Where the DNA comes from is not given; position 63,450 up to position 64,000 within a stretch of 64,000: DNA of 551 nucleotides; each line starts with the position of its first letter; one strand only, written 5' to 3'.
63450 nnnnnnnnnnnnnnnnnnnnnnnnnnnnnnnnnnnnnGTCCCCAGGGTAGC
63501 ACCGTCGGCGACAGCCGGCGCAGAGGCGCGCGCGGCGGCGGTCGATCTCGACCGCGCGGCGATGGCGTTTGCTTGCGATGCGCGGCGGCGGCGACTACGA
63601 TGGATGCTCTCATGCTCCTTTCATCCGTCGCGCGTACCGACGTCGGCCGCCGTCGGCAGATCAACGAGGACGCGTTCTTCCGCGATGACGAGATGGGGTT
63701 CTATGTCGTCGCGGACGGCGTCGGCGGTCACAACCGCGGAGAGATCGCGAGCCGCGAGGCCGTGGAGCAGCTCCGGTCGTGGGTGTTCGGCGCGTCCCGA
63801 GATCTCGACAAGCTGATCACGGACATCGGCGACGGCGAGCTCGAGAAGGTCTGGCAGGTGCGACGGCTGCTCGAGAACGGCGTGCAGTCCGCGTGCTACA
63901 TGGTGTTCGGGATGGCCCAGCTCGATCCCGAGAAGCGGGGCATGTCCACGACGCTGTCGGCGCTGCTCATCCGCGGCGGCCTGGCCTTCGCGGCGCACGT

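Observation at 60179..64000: Partner-switching-like module built around a Hanks kinase: STK-DUF4388, RsbR-N/STAS protein and divergent PP2C phosphatase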

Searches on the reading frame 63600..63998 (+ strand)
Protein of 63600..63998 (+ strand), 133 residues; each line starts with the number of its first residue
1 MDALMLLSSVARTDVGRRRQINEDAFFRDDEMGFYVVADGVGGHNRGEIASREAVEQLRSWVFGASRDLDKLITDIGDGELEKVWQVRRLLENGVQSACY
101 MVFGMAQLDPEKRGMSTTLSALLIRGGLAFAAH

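Call 6: search_protein_families(library=ncbifam, proteins=[window:63600-63998:+], max_evalue=1)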
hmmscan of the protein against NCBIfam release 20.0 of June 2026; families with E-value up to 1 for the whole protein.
window:63600-63998:+ (133 aa): 2 families
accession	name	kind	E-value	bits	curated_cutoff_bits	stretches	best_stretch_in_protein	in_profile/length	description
NF033484.1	Stp1_PP2C_phos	equivalog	1.2e-19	70.8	230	1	13-133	2-108/232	Stp1/IreP family PP2C-type Ser/Thr phosphatase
NF011149.0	PRK14559.1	equivalog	7.6e-11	41.5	374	1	4-62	369-441/642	serine/threonine phosphatase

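Call 50: search_protein_families(library=pfam, proteins=[window:63600-63998:+], max_evalue=0.1)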
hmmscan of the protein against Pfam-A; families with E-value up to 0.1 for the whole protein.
window:63600-63998:+ (133 aa): 1 family
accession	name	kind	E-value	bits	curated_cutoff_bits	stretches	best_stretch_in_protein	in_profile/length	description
PF13672.11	PP2C_2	-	2.1e-06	27.8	24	1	17-132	7-111/209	Protein phosphatase 2C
